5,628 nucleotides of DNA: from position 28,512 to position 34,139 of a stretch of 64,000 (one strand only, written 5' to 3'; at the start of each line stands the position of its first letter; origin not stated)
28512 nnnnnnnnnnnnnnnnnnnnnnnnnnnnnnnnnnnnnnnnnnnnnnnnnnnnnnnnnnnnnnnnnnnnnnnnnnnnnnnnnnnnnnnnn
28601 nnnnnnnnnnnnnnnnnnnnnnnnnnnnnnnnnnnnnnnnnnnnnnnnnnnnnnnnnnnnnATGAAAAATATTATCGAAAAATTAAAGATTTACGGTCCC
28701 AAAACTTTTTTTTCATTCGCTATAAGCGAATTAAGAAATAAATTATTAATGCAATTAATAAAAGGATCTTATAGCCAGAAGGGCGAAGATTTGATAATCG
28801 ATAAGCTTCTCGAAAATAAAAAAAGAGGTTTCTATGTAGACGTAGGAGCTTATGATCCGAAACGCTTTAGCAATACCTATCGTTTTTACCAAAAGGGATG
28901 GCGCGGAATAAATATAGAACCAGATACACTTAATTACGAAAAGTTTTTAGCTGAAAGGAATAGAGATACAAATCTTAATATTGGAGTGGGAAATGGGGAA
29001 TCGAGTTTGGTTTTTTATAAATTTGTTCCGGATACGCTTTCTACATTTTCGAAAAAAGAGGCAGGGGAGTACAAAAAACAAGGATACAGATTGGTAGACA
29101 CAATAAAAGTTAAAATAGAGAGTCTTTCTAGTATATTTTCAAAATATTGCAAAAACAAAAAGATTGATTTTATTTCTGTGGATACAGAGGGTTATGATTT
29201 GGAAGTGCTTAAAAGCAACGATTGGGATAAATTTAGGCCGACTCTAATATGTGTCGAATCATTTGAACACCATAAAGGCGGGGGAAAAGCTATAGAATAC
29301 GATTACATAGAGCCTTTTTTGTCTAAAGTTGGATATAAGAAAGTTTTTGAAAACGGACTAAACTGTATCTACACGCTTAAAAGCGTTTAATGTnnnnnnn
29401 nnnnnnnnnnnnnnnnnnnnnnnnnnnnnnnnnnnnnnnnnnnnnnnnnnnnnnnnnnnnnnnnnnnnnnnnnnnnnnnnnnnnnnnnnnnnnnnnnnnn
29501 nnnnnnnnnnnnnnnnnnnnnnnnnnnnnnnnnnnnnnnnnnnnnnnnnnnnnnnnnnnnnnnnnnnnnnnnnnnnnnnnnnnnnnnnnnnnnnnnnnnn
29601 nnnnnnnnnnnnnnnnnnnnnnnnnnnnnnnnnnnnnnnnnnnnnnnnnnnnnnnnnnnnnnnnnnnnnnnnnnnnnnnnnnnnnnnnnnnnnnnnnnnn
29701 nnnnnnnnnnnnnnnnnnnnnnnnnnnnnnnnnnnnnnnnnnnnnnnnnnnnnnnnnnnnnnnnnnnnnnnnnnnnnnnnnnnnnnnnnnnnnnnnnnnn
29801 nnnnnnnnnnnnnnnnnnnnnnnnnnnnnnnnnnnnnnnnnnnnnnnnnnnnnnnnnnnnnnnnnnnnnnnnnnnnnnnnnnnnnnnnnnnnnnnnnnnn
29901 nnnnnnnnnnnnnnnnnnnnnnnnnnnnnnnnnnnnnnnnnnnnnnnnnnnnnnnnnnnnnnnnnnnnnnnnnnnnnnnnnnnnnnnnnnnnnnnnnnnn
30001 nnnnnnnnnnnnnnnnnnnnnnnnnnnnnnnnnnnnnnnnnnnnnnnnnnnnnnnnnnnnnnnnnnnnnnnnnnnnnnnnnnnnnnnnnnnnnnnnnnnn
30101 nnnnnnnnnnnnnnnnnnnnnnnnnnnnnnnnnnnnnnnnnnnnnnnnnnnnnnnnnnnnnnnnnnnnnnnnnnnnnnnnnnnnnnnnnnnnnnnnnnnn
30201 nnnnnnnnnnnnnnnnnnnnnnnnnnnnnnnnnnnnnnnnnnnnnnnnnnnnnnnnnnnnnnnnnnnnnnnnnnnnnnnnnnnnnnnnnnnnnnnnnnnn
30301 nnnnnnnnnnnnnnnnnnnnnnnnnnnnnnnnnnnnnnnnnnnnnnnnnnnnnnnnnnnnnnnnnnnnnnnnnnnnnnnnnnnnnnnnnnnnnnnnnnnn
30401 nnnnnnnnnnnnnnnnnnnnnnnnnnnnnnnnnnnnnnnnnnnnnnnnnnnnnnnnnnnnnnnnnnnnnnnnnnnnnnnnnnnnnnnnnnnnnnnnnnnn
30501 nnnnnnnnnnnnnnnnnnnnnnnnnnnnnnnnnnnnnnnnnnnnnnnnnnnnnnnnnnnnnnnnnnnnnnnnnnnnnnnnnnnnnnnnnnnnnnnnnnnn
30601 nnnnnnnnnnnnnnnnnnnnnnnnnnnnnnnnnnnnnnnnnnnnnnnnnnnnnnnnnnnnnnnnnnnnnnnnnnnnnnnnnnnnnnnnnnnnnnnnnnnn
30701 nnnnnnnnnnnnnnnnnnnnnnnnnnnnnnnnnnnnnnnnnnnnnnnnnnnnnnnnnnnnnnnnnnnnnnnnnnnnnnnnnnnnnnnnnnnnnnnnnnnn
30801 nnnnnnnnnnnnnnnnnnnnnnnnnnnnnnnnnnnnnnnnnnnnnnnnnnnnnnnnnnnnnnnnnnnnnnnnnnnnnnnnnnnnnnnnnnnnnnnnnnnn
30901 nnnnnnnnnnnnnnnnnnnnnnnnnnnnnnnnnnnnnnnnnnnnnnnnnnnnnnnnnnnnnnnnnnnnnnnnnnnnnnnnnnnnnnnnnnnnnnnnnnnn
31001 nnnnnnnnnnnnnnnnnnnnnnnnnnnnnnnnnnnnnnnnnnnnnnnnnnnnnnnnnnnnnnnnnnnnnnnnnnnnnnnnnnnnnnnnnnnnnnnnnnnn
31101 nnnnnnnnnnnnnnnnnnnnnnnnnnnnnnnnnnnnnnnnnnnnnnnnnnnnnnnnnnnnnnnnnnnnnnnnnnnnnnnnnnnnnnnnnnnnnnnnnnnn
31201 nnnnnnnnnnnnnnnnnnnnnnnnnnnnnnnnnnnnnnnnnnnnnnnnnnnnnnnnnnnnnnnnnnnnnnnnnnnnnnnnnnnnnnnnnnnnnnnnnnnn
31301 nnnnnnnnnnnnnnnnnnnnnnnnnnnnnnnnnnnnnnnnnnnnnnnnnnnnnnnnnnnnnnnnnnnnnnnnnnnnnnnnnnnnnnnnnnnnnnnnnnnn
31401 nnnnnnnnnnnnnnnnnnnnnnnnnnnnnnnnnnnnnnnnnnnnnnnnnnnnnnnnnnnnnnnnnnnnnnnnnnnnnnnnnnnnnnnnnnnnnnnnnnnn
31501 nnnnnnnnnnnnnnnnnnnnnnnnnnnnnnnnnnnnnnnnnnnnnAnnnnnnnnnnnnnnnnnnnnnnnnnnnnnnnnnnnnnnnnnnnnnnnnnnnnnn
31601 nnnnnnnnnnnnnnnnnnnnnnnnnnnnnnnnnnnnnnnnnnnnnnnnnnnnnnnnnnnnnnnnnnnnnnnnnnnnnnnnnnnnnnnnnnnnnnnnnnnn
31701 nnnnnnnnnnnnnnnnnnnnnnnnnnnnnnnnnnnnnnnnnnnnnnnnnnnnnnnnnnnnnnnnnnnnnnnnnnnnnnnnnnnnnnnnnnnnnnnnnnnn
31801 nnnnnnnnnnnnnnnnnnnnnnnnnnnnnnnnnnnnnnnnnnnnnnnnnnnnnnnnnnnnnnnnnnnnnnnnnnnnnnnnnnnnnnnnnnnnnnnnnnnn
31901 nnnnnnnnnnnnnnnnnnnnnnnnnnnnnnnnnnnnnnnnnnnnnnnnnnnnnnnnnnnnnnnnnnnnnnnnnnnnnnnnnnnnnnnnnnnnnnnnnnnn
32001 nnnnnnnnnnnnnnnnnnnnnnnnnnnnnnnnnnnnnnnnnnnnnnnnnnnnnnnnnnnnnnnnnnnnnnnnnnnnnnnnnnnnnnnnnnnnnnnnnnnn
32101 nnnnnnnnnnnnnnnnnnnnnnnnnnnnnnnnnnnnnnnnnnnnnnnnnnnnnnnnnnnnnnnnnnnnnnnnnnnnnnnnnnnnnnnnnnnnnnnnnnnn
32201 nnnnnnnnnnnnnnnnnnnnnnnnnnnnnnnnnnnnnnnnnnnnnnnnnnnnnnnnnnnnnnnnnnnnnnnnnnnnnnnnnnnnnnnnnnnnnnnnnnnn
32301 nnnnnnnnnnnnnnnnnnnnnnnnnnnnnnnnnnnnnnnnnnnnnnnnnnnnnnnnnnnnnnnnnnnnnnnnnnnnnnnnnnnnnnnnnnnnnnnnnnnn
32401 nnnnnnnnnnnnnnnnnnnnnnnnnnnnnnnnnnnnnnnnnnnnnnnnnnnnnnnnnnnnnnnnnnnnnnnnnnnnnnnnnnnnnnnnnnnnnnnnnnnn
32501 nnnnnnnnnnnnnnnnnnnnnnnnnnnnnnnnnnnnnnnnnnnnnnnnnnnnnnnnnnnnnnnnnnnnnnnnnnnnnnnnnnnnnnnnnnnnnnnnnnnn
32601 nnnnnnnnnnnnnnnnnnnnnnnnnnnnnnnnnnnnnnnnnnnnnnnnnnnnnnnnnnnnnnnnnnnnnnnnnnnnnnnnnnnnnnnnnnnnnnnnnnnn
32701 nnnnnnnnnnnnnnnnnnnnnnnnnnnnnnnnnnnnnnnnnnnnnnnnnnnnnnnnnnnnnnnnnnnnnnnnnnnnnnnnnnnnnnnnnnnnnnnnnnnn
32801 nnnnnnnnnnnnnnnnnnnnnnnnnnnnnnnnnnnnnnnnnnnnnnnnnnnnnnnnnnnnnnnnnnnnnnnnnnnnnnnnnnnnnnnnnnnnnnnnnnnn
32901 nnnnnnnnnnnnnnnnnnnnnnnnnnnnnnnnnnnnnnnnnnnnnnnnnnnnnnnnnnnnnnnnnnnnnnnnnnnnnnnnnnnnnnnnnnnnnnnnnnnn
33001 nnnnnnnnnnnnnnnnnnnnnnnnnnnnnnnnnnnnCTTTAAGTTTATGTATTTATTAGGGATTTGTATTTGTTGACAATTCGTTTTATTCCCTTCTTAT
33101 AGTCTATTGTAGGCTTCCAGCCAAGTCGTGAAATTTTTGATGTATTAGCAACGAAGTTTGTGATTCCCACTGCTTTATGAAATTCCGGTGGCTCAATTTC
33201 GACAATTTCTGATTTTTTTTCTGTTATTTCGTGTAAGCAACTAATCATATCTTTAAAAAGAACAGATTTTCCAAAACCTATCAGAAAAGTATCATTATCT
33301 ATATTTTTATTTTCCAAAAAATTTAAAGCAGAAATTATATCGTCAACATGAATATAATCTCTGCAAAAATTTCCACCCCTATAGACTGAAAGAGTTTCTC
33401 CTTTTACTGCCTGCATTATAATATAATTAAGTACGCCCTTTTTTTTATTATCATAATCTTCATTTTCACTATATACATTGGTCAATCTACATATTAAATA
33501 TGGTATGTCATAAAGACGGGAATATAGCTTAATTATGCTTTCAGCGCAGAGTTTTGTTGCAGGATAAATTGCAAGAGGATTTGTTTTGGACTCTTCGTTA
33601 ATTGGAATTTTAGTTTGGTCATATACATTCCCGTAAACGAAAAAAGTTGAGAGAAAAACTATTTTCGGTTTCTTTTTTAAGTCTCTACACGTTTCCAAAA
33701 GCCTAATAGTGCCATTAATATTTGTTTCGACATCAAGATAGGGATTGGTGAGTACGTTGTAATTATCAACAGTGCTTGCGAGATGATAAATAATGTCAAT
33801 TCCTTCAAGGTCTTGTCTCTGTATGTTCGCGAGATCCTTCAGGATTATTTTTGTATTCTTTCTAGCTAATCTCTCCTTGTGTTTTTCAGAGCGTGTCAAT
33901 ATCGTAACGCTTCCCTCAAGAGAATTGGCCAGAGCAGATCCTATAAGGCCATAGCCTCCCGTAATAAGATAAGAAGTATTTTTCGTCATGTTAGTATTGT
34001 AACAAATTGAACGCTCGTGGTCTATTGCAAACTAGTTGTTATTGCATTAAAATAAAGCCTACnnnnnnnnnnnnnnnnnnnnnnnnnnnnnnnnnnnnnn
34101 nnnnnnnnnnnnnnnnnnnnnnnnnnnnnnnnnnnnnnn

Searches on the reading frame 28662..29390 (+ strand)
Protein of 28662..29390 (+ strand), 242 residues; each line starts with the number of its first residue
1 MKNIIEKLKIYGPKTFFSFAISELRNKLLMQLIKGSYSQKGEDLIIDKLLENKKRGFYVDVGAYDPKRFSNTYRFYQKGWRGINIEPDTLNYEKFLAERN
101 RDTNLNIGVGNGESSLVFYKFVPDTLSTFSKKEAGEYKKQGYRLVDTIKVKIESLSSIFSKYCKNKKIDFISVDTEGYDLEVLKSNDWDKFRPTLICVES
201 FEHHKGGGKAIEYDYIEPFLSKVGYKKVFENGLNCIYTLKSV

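Call 5: search_protein_families(library=pfam, proteins=[window:28662-29390:+], max_evalue=0.01)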
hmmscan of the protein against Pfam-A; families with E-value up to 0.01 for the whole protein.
window:28662-29390:+ (242 aa): 1 family
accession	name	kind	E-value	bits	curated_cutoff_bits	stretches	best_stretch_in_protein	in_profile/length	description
PF05050.19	Methyltransf_21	-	2.1e-26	93.5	22.7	1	60-226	1-172/173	Methyltransferase FkbM domain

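Call 14: search_protein_families(library=ncbifam, proteins=[window:28662-29390:+], max_evalue=0.00001)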
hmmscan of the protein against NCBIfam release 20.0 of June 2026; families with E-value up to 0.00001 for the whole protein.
window:28662-29390:+ (242 aa): 1 family
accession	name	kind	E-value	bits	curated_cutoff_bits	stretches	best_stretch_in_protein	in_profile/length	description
TIGR01444.1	fkbM_fam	subfamily_domain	1.4e-12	48.2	37.7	1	58-195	2-138/143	FkbM family methyltransferase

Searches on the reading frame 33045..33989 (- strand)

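Call 10: search_protein_families(library=pfam, proteins=[window:33045-33989:-], max_evalue=0.0001)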
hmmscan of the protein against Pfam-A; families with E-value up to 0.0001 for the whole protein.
window:33045-33989:- (314 aa): 6 families
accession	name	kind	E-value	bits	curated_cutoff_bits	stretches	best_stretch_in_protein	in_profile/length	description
PF01370.27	Epimerase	-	1e-40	140.1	20.9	1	8-238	2-240/240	NAD dependent epimerase/dehydratase family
PF16363.11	GDP_Man_Dehyd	-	6.8e-33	114.9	27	1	8-303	1-331/332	GDP-mannose 4,6 dehydratase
PF07993.18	NAD_binding_4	-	1.5e-14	54.2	20.1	1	58-218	82-254/258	Male sterility protein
PF04321.23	RmlD_sub_bind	-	1.3e-11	44.6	27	1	8-202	4-175/287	RmlD substrate binding domain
PF01073.25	3Beta_HSD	-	1.9e-10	40.7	22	1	8-154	1-158/280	3-beta hydroxysteroid dehydrogenase/isomerase family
PF02719.21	Polysacc_synt_2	-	5.8e-06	26.1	20.2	0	8-115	2-128/293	Polysaccharide biosynthesis protein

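Call 14: search_protein_families(library=ncbifam, proteins=[window:33045-33989:-], max_evalue=0.00001)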
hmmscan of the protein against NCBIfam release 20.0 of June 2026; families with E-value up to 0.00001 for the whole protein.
window:33045-33989:- (314 aa): 23 families
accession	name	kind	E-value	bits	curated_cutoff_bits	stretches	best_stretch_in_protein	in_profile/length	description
TIGR01181.1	dTDP_gluc_dehyt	equivalog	3.5e-34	118.3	365.1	1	7-309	2-312/321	dTDP-glucose 4,6-dehydratase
TIGR01179.1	galE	equivalog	8.7e-28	97.1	262.3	1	8-296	3-312/332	UDP-glucose 4-epimerase GalE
TIGR02197.1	heptose_epim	equivalog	1.5e-26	93.3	274.6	1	8-309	2-314/316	ADP-glyceromanno-heptose 6-epimerase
TIGR04180.1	EDH_00030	hypoth_equivalog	5.2e-24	84.8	475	1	9-294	3-295/297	NAD-dependent 4,6-dehydratase LegB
NF047922.1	GDPFucSynFcl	equivalog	3.1e-18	66.3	500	1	8-308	6-301/308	GDP-L-fucose synthase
NF007582.0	PRK10217.1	equivalog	1.2e-17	64.1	698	1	38-308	50-331/355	dTDP-glucose 4,6-dehydratase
NF007490.0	PRK10084.1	subfamily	8e-16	58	649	1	52-309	61-335/361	dTDP-glucose 4,6-dehydratase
NF043036.1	ErythonDh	equivalog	5.2e-15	55.5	325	1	8-301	4-313/321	D-erythronate dehydrogenase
TIGR03466.1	HpnA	hypoth_equivalog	1.1e-11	44.3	367.65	1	7-269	3-259/327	hopanoid-associated sugar epimerase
NF008872.0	PRK11908.1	equivalog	2.9e-10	39.7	294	1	59-310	64-337/349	bifunctional UDP-4-keto-pentose/UDP-xylose synthase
TIGR02622.1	CDP_4_6_dhtase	equivalog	3e-10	39.7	278.45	1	63-311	77-333/352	CDP-glucose 4,6-dehydratase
NF011728.1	PRK15181.1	equivalog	6.4e-10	38.6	760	1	61-241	88-267/348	Vi polysaccharide biosynthesis UDP-N-acetylglucosaminuronic acid C-4 epimerase TviC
NF008360.0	PRK11150.1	equivalog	1.9e-09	37.2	452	1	8-293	3-290/310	ADP-glyceromanno-heptose 6-epimerase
TIGR01746.1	Thioester-redct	subfamily_domain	2.9e-09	36.6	213.35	1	62-182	87-205/371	thioester reductase domain-containing protein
TIGR01777.1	yfcH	hypoth_equivalog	3.9e-09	36.5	207.35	1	8-133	2-127/292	TIGR01777 family oxidoreductase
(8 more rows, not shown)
